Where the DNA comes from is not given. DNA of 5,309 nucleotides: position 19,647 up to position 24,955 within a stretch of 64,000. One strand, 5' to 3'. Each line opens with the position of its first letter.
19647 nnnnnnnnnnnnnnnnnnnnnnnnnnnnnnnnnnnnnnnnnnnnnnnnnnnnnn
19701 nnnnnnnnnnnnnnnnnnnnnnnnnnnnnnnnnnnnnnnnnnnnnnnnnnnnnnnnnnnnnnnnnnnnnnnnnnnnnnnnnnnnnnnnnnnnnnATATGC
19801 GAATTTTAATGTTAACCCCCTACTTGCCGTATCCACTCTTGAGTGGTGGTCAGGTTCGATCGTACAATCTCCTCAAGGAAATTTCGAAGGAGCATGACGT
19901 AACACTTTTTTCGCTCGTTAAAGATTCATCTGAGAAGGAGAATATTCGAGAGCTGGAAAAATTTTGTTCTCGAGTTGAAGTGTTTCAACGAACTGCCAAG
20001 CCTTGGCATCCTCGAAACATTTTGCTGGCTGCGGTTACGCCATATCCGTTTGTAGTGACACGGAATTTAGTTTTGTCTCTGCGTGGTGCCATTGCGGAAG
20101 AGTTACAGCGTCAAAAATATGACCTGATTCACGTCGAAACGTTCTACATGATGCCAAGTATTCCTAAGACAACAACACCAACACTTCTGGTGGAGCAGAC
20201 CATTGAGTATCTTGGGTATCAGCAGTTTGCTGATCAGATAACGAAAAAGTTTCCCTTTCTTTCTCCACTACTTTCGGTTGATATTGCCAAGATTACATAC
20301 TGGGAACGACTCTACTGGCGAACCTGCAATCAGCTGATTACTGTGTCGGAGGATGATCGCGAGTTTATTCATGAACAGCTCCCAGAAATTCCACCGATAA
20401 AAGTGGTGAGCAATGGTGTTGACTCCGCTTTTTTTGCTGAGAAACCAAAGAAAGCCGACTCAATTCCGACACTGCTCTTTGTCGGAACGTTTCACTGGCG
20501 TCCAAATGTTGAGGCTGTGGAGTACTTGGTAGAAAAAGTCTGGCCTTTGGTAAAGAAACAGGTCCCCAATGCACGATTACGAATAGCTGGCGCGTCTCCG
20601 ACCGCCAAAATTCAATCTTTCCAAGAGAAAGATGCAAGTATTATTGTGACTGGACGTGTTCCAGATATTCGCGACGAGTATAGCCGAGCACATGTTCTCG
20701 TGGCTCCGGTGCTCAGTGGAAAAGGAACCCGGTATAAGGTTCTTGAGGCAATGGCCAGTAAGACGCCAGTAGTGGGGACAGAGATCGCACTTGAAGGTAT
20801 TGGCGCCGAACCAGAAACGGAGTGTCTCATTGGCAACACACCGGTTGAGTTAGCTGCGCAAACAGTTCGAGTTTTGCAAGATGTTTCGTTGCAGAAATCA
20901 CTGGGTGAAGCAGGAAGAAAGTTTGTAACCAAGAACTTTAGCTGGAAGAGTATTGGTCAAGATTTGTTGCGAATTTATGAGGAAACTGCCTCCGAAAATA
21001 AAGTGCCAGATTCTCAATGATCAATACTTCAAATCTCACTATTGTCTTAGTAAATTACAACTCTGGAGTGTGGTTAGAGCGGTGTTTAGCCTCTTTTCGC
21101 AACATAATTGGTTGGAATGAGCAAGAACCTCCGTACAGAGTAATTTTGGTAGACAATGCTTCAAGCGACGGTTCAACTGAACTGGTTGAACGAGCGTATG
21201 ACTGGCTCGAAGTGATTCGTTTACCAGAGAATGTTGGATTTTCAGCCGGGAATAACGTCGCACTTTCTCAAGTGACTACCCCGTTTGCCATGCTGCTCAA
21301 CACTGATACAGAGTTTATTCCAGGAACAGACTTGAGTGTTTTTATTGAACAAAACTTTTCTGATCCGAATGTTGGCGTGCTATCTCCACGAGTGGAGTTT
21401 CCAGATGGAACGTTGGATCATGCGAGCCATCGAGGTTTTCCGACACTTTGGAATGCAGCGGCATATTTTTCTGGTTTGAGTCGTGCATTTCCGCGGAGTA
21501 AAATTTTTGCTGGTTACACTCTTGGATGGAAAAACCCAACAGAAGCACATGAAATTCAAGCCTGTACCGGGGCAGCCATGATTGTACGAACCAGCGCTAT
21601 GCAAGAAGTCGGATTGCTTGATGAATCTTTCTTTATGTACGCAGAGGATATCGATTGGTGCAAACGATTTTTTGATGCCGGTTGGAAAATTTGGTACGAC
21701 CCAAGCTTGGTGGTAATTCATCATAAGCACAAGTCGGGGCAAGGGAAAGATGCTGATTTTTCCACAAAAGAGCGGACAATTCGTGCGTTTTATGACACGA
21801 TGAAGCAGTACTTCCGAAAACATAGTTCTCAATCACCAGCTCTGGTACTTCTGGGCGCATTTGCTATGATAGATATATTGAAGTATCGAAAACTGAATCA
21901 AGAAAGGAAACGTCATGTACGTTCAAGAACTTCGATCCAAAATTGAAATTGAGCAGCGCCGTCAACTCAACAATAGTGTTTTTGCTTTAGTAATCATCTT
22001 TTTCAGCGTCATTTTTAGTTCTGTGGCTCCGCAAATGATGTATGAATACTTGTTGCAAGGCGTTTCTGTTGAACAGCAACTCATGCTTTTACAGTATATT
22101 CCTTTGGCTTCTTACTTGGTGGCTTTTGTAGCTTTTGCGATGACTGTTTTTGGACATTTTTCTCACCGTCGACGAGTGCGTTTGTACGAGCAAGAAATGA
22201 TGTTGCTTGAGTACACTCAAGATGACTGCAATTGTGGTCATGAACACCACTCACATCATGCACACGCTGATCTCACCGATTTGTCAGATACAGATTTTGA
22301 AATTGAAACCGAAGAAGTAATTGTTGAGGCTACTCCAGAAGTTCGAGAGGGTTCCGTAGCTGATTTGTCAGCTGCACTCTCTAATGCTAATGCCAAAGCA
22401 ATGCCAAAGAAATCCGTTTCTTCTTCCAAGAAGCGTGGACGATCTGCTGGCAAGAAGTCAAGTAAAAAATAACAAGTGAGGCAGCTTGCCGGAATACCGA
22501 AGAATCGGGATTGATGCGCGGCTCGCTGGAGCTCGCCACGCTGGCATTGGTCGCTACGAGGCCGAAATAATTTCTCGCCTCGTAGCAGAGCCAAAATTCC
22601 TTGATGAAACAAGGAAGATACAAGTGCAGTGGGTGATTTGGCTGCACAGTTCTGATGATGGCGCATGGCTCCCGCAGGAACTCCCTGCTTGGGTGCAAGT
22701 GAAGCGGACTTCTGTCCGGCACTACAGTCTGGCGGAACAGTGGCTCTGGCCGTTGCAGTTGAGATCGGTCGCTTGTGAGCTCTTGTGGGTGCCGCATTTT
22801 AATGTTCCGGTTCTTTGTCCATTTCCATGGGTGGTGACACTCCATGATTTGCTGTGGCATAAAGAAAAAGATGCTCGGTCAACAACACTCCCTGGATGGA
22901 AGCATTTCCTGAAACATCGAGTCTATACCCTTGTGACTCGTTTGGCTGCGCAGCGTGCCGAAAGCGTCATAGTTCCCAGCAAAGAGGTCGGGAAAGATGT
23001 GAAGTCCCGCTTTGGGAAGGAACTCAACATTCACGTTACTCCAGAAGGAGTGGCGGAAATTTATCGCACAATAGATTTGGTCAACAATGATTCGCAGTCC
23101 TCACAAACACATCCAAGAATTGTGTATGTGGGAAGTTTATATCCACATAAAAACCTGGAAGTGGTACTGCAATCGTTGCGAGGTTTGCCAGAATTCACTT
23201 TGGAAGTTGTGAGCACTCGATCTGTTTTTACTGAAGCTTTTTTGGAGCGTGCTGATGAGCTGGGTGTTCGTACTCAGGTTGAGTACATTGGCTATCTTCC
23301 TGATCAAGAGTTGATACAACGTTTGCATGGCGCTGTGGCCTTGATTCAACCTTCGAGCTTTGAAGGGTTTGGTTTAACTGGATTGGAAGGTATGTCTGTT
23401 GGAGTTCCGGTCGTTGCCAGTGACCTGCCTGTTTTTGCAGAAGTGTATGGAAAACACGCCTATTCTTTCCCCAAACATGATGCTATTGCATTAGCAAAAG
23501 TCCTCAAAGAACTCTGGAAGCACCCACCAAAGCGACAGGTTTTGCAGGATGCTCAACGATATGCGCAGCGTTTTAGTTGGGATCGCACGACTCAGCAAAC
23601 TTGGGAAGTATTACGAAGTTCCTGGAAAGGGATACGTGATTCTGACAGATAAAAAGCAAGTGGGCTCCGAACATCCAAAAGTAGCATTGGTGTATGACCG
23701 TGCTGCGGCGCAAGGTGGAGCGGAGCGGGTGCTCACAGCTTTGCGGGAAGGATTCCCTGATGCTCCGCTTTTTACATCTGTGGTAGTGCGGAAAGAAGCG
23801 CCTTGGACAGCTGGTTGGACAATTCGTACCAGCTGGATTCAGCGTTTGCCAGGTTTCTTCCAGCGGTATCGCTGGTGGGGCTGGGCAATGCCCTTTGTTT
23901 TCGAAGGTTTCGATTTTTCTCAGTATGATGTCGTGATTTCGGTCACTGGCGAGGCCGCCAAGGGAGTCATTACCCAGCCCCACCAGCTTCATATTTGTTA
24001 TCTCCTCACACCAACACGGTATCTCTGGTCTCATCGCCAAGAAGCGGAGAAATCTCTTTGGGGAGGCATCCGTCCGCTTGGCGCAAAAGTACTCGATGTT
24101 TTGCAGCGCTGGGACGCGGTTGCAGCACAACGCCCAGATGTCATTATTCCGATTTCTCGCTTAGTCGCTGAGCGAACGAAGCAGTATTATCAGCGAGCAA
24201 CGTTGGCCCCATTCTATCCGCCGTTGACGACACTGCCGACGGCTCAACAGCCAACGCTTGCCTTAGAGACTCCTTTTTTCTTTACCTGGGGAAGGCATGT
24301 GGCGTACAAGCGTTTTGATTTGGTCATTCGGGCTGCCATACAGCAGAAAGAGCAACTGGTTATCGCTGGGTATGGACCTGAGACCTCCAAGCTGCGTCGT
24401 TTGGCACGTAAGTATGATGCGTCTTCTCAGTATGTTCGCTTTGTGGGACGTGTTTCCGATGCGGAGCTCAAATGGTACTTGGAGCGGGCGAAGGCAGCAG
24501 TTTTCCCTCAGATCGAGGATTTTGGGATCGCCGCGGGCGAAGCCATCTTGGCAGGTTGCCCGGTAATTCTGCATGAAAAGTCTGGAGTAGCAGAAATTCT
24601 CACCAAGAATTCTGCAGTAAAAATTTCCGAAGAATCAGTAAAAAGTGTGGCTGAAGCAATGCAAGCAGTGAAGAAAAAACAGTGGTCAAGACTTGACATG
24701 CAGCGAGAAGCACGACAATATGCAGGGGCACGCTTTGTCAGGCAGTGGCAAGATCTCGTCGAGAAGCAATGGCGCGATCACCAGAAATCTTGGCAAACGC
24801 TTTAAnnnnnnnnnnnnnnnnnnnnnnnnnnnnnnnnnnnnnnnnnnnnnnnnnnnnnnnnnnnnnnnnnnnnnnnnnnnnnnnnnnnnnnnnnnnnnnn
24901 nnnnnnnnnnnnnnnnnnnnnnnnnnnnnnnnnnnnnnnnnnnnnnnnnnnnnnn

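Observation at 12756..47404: Both rhamnose enantiomer pathways encoded within 35 kb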

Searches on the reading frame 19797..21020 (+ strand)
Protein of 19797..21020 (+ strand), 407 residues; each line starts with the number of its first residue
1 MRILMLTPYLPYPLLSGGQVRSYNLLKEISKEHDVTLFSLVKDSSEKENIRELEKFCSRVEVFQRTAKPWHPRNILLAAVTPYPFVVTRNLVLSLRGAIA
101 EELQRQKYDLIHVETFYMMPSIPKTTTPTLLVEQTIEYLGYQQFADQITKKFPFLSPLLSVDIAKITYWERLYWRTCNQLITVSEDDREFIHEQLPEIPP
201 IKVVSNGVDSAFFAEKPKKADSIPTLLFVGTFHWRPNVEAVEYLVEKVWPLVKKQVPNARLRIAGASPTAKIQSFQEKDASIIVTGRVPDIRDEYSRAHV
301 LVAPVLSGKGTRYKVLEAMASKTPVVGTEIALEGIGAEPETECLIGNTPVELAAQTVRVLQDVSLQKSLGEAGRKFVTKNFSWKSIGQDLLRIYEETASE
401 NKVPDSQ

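Call 13: search_protein_families(library=pfam, proteins=[window:19797-21020:+], max_evalue=0.001)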
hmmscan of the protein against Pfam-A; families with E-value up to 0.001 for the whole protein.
window:19797-21020:+ (407 aa): 5 families
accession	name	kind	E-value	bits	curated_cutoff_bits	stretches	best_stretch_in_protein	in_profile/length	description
PF13692.12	Glyco_trans_1_4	-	1.6e-27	97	27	1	224-362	2-142/142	Glycosyl transferases group 1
PF13439.12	Glyco_transf_4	-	1.6e-11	45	28.5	1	17-210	3-168/170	Glycosyltransferase Family 4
PF00534.26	Glycos_transf_1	-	3.2e-11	43.5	26.4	1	214-375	6-171/172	Glycosyl transferases group 1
PF13524.12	Glyco_trans_1_2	-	1.2e-06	29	25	1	254-391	10-143/144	Glycosyl transferase-like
PF13579.12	Glyco_trans_4_4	-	0.00042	21.1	29.7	0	17-207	2-158/158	Glycosyl transferase 4-like domain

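Call 57: search_protein_families(library=ncbifam, proteins=[window:19797-21020:+], max_evalue=0.000001)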
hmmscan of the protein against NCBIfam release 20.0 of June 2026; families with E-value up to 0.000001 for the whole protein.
window:19797-21020:+ (407 aa): 10 families
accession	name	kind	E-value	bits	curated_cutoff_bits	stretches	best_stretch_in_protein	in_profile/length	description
TIGR03087.1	stp1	hypoth_equivalog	5.7e-63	213.4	316.65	1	3-389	1-389/397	TIGR03087 family PEP-CTERM/XrtA system glycosyltransferase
TIGR03088.1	stp2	hypoth_equivalog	8.7e-13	48.1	409.05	1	170-396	130-372/374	TIGR03088 family PEP-CTERM/XrtA system glycosyltransferase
TIGR02149.1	glgA_Coryne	subfamily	4.7e-12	45.7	302.4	1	168-396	136-389/391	glycogen synthase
NF041010.1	glycosy_Agl16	equivalog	2.3e-11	43.2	575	1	165-397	122-351/352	glycosylation protein Agl16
NF041876.1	EPS_EpsE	equivalog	1.1e-08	34.8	400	1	174-384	159-383/389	exopolysaccharide biosynthesis GT4 family glycosyltransferase EpsE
TIGR04063.1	stp3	hypoth_equivalog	1.5e-08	34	442.05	1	181-396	162-394/397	TIGR04063 family PEP-CTERM/XrtA system glycosyltransferase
NF053513.1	Gtran_IagA_BgsA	equivalog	6e-08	32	460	0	104-221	40-149/333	LTA glycolipid anchor biosynthesis glycosyltransferase, IagA/BgsA family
TIGR04047.1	MSMEG_0565_glyc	hypoth_equivalog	1.2e-07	31.1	259.85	1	167-395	129-372/373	MSMEG_0565 family glycosyltransferase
TIGR03999.1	thiol_BshA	equivalog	2.3e-07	30.1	273.7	0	83-397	60-373/375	N-acetyl-alpha-D-glucosaminyl L-malate synthase BshA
NF049987.1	DaglGlyslTfaseDgs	equivalog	7.6e-07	28.4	500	0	275-399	207-329/332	processive diacylglycerol alpha-glucosyltransferase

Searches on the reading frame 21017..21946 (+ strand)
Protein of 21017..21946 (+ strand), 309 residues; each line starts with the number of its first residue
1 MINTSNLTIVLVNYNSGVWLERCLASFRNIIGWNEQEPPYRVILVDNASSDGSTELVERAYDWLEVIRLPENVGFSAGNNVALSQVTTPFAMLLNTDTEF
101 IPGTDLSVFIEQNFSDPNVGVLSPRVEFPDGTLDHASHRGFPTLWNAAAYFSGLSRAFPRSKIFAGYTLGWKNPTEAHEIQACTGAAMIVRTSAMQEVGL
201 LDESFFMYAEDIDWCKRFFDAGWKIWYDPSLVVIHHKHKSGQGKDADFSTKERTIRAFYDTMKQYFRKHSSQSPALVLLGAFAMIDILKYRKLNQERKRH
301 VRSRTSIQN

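Call 13: search_protein_families(library=pfam, proteins=[window:21017-21946:+], max_evalue=0.001)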
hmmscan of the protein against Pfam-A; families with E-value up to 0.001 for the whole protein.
window:21017-21946:+ (309 aa): 4 families
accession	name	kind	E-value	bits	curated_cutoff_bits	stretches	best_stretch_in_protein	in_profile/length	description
PF00535.33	Glycos_transf_2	-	7.3e-18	65.5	23.3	1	8-148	1-135/168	Glycosyl transferase family 2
PF13641.12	Glyco_tranf_2_3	-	2.2e-07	31.5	27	1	7-240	3-216/230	Glycosyltransferase like family 2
PF13632.12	Glyco_trans_2_3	-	0.00021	21.6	27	1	182-255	71-129/198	Glycosyl transferase family group 2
PF13506.12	Glyco_transf_21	-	0.001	19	21.7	0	176-235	95-154/174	Glycosyl transferase family 21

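Call 57: search_protein_families(library=ncbifam, proteins=[window:21017-21946:+], max_evalue=0.000001)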
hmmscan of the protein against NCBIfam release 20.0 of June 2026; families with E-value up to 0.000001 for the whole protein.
window:21017-21946:+ (309 aa): 4 families
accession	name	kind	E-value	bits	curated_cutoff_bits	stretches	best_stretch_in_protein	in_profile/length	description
TIGR03965.1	mycofact_glyco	equivalog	2.6e-18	66.1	280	2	185-237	231-282/467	mycofactocin biosynthesis glycosyltransferase MftF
TIGR01556.1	rhamnosyltran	subfamily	8.3e-09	35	200.55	0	187-236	152-201/281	rhamnosyltransferase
NF038302.1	EPS_HpsE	equivalog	9.6e-09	34.6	300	0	186-237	166-224/307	hormogonium polysaccharide biosynthesis glycosyltransferase HpsE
TIGR03937.1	PgaC_IcaA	equivalog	6.1e-07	28.7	422.3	0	180-231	197-246/407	poly-beta-1,6-N-acetyl-D-glucosamine synthase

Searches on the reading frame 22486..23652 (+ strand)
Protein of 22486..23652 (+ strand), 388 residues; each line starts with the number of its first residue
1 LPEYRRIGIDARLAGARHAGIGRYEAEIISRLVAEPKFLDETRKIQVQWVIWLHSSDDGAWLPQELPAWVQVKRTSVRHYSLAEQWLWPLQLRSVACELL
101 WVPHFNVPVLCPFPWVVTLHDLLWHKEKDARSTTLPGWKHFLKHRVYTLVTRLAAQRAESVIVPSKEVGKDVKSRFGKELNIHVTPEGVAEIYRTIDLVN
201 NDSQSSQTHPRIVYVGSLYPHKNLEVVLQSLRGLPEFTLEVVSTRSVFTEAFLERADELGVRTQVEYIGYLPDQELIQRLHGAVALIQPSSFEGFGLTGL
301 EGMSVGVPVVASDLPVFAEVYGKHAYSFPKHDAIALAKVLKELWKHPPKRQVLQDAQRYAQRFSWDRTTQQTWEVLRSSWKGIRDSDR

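Call 13: search_protein_families(library=pfam, proteins=[window:22486-23652:+], max_evalue=0.001)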
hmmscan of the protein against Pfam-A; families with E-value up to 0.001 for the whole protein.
window:22486-23652:+ (388 aa): 5 families
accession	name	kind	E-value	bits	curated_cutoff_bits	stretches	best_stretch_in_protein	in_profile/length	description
PF00534.26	Glycos_transf_1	-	6.3e-24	84.9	26.4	1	203-356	9-168/172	Glycosyl transferases group 1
PF13692.12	Glyco_trans_1_4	-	3.6e-19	69.9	27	1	210-345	2-141/142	Glycosyl transferases group 1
PF20706.3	GT4-conflict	-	1.2e-08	34.8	26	1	168-313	153-312/385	Family 4 Glycosyltransferase in conflict systems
PF13439.12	Glyco_transf_4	-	1.5e-05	25.5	28.5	1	112-189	96-166/170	Glycosyltransferase Family 4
PF13579.12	Glyco_trans_4_4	-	0.00036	21.4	29.7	1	112-187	94-157/158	Glycosyl transferase 4-like domain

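Call 57: search_protein_families(library=ncbifam, proteins=[window:22486-23652:+], max_evalue=0.000001)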
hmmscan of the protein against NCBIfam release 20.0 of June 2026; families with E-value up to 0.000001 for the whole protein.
window:22486-23652:+ (388 aa): 16 families
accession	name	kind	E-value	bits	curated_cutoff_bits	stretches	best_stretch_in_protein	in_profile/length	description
TIGR04047.1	MSMEG_0565_glyc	hypoth_equivalog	2.3e-19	69.8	259.85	1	153-374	134-369/373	MSMEG_0565 family glycosyltransferase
TIGR03449.1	mycothiol_MshA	equivalog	7.2e-16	58.1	462.5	1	182-377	190-401/406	D-inositol-3-phosphate glycosyltransferase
NF041010.1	glycosy_Agl16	equivalog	2.9e-14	52.7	575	1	143-376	119-348/352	glycosylation protein Agl16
NF038295.1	EPS_HpsP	equivalog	2.6e-12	46.5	550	1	141-375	138-383/388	hormogonium polysaccharide biosynthesis glycosyltransferase HpsP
NF053787.1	GlcN_PG_synth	equivalog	4.9e-12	45.4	480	1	142-373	129-353/361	N-acetylglucosaminyl phosphatidylglycerol synthase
TIGR02149.1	glgA_Coryne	subfamily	8.7e-12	44.8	302.4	1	145-377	132-388/391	glycogen synthase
NF041876.1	EPS_EpsE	equivalog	5.3e-11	42.4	400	1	156-359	160-374/389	exopolysaccharide biosynthesis GT4 family glycosyltransferase EpsE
NF038229.1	Glyco4_Geo_Pelo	equivalog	2.9e-10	39.7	400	1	149-376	101-333/338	GPMC system family 4 glycosyltransferase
TIGR03999.1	thiol_BshA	equivalog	4.9e-10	38.9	273.7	1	143-370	130-364/375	N-acetyl-alpha-D-glucosaminyl L-malate synthase BshA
NF007396.0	PRK09922.1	equivalog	1.2e-09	37.6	385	1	187-313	158-290/361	lipopolysaccharide 1,6-galactosyltransferase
TIGR04348.1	TIGR04348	equivalog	2.3e-09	36.7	300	1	203-372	131-304/310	selenoneine biosynthesis selenosugar synthase SenB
NF047881.1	glyco_SdgB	exception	2.3e-08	33.2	800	1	156-373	273-489/496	serine-aspartate repeat adhesin O-glycosyltransferase SdgB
NF038255.1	exopoly_VpsD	equivalog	1e-07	31.2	300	1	182-321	179-321/381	VpsD family glycosyltransferase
TIGR02095.1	glgA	subfamily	2.4e-07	29.8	328.45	1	206-377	291-475/477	glycogen/starch synthase, ADP-glucose type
TIGR03088.1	stp2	hypoth_equivalog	3.3e-07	29.7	409.05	1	243-374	235-368/374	TIGR03088 family PEP-CTERM/XrtA system glycosyltransferase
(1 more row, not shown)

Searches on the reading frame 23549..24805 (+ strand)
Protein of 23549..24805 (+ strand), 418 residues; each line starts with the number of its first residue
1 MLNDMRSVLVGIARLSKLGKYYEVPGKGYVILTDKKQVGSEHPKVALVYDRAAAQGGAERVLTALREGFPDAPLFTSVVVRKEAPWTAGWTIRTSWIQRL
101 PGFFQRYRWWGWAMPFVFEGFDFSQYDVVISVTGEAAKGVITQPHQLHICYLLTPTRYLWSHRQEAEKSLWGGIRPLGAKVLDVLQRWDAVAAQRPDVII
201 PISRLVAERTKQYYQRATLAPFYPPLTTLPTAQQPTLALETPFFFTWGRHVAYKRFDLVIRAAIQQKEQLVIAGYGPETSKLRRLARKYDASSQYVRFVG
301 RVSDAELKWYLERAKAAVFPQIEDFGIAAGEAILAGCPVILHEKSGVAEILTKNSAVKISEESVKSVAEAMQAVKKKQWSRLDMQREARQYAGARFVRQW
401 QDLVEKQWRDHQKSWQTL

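Call 13: search_protein_families(library=pfam, proteins=[window:23549-24805:+], max_evalue=0.001)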
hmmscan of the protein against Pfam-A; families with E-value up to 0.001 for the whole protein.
window:23549-24805:+ (418 aa): 3 families
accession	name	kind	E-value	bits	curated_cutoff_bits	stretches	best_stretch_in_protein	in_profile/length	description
PF00534.26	Glycos_transf_1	-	1.9e-23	83.3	26.4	1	235-390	9-171/172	Glycosyl transferases group 1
PF13692.12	Glyco_trans_1_4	-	2.7e-16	60.6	27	1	244-373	4-138/142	Glycosyl transferases group 1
PF20706.3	GT4-conflict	-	4.6e-13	49.4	26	1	205-381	156-349/385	Family 4 Glycosyltransferase in conflict systems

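Call 57: search_protein_families(library=ncbifam, proteins=[window:23549-24805:+], max_evalue=0.000001)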
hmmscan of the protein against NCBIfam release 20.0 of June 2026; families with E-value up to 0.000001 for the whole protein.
window:23549-24805:+ (418 aa): 7 families
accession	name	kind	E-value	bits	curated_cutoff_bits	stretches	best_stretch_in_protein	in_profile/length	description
TIGR04047.1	MSMEG_0565_glyc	hypoth_equivalog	8.7e-12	44.8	259.85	1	269-380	226-344/373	MSMEG_0565 family glycosyltransferase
TIGR03999.1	thiol_BshA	equivalog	1.2e-10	40.9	273.7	1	265-398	227-359/375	N-acetyl-alpha-D-glucosaminyl L-malate synthase BshA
NF041876.1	EPS_EpsE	equivalog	1.3e-09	37.8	400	1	245-397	218-381/389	exopolysaccharide biosynthesis GT4 family glycosyltransferase EpsE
NF038295.1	EPS_HpsP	equivalog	1.2e-07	31.1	550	1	254-403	220-376/388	hormogonium polysaccharide biosynthesis glycosyltransferase HpsP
NF047684.1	TeichurnBiosyTuaC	equivalog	3.7e-07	29.4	550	1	263-390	243-367/391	teichuronic acid biosynthesis protein TuaC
NF041010.1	glycosy_Agl16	equivalog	4.8e-07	29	575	1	243-379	181-320/352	glycosylation protein Agl16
NF046085.1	XrtY_assoc_Gly1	equivalog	9.3e-07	28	400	0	254-396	222-368/387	XrtY-associated glycosyltransferase XYAG1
